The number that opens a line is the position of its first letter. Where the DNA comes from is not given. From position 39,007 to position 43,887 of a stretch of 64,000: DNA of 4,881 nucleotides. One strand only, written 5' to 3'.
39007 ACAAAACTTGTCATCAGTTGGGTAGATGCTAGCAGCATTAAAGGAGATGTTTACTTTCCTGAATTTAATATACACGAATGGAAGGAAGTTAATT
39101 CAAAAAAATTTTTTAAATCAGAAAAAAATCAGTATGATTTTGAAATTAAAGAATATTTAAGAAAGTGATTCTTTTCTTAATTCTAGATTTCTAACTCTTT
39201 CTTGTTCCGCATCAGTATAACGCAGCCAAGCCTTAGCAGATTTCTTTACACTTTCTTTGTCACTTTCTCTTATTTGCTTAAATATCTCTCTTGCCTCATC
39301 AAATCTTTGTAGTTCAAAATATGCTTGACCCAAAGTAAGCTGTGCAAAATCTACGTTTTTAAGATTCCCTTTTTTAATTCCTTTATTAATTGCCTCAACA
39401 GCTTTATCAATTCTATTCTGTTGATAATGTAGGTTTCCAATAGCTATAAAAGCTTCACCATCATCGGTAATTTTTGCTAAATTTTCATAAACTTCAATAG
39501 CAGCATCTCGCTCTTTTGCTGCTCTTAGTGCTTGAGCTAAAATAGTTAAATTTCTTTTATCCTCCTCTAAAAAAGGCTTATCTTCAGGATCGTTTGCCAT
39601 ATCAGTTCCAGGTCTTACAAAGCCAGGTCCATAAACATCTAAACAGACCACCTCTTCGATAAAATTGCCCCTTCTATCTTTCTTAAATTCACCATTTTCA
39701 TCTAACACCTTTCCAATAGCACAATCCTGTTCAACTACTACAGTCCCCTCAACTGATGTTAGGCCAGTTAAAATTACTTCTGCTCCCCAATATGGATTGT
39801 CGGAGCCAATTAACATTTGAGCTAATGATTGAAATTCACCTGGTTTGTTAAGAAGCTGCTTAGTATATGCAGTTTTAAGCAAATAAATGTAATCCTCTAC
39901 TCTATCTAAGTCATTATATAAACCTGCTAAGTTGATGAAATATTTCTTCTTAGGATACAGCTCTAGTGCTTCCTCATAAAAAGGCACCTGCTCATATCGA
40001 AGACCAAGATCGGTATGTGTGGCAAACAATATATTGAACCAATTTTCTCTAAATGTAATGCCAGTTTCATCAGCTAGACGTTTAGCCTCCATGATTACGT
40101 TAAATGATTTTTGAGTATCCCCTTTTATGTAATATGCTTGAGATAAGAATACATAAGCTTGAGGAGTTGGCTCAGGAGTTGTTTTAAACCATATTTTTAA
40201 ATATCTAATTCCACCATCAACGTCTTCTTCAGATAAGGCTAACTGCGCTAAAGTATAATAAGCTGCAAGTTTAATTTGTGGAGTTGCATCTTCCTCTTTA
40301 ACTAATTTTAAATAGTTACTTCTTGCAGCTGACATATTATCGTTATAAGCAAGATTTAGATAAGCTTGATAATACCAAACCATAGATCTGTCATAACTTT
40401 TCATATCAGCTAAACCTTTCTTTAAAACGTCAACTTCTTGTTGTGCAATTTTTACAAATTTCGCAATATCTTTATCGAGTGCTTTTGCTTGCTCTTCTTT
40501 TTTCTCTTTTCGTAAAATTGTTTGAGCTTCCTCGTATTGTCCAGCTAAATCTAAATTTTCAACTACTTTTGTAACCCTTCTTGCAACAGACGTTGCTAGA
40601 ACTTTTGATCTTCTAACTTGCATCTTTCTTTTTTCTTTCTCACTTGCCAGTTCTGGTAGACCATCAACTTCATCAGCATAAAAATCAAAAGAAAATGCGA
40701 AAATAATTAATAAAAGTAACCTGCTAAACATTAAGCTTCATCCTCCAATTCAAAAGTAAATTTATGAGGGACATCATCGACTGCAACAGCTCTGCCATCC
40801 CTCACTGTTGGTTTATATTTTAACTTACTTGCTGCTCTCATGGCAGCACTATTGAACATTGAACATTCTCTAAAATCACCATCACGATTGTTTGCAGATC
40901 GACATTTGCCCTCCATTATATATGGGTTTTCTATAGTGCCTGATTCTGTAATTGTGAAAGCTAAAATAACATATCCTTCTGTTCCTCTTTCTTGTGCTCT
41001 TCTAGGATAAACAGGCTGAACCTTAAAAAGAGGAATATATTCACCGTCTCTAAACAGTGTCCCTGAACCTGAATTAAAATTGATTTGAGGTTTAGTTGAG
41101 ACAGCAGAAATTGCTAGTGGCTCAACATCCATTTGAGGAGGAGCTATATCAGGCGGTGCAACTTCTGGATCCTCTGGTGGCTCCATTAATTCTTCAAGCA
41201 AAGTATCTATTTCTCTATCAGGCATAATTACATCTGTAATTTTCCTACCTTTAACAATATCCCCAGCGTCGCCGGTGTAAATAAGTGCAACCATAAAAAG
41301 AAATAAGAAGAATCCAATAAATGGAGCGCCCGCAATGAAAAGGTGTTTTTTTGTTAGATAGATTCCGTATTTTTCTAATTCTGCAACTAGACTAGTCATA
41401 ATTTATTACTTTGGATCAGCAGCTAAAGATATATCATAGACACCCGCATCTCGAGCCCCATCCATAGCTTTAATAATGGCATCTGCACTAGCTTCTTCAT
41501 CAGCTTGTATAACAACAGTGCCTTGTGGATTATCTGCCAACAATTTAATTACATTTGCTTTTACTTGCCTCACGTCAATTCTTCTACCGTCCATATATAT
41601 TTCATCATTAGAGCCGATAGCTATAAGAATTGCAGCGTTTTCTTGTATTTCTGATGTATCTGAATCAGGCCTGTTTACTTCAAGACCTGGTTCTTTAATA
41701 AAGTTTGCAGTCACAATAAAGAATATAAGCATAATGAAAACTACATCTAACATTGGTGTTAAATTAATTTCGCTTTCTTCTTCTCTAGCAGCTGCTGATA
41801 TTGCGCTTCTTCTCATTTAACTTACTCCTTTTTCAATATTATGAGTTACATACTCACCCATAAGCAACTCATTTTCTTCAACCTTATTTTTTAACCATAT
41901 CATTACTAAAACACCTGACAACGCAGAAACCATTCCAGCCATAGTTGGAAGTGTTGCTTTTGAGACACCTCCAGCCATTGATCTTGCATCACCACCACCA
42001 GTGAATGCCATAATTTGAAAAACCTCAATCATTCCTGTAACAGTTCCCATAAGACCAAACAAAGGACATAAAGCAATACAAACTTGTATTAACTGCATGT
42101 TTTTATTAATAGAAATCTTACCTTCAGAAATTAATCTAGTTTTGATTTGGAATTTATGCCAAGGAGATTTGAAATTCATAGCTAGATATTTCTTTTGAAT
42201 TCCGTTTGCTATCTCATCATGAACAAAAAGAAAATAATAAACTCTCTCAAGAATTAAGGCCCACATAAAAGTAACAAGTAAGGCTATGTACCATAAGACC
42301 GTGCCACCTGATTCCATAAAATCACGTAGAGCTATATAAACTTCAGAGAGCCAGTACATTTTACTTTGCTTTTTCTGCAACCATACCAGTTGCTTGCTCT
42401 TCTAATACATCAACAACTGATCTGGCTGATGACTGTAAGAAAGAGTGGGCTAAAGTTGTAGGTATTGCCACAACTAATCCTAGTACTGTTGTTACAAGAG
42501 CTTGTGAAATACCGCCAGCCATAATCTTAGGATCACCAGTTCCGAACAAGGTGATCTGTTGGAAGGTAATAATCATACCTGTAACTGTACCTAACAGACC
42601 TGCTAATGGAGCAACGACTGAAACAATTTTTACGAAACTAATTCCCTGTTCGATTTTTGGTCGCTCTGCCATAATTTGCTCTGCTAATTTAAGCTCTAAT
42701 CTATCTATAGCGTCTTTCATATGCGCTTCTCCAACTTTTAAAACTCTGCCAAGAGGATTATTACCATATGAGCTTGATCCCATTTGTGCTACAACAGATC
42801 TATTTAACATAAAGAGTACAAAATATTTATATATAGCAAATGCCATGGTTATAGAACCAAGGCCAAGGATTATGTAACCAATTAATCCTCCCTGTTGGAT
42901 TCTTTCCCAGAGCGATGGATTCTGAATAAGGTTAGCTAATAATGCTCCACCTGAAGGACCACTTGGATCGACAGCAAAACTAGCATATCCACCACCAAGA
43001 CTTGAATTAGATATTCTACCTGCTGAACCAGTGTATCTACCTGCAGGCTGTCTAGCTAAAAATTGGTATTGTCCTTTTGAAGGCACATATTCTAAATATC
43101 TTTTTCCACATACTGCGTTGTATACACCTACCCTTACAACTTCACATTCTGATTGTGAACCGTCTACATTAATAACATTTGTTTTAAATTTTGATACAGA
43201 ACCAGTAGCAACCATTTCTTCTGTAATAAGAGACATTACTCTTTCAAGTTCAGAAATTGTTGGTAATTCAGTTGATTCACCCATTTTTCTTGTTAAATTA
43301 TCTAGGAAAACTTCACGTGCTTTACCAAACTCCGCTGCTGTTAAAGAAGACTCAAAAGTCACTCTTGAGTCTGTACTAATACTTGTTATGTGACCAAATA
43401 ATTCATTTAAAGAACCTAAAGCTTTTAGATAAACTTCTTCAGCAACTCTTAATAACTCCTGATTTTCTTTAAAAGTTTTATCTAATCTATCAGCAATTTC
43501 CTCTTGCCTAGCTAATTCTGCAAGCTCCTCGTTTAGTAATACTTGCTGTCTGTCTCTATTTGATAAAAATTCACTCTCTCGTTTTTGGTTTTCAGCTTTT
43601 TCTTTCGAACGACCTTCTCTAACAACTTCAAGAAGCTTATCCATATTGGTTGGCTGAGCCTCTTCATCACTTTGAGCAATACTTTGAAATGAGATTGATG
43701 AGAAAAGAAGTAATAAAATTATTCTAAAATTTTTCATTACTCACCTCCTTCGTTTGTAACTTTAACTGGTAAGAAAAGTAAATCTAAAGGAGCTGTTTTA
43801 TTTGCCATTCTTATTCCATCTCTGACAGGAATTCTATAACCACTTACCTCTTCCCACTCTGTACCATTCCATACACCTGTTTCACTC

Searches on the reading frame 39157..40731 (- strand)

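Call 77: search_protein_families(library=pfam, proteins=[window:39157-40731:-], max_evalue=0.00001)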
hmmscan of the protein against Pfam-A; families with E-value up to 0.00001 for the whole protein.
window:39157-40731:- (524 aa): 7 families
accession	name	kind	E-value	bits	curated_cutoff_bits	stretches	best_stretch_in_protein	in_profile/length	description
PF07719.23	TPR_2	-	2.2e-13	49.6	27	0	464-490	4-30/34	Tetratricopeptide repeat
PF13428.12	TPR_14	-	1.5e-12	47.3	23.5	0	463-505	3-41/44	Tetratricopeptide repeat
PF13181.12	TPR_8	-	1.1e-11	44.3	25.7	0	465-486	5-26/34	Tetratricopeptide repeat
PF13432.12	TPR_16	-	1e-10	42.3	32.7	0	430-489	2-59/65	Tetratricopeptide repeat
PF14559.12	TPR_19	-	2e-10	41.3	25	0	463-494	27-59/68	Tetratricopeptide repeat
PF12895.13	ANAPC3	-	4e-07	30.6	27.2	0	409-485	6-80/82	Anaphase-promoting complex, cyclosome, subunit 3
PF13424.12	TPR_12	-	1.6e-06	28.6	30.1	0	464-490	48-74/77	Tetratricopeptide repeat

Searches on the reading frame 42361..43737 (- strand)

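Call 77: search_protein_families(library=pfam, proteins=[window:42361-43737:-], max_evalue=0.00001)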
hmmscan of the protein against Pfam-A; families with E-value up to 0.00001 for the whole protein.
window:42361-43737:- (458 aa): 1 family
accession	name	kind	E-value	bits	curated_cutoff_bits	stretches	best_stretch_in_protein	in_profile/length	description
PF01618.21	MotA_ExbB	-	3.1e-28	98.5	22.9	1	327-446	4-126/127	MotA/TolQ/ExbB proton channel family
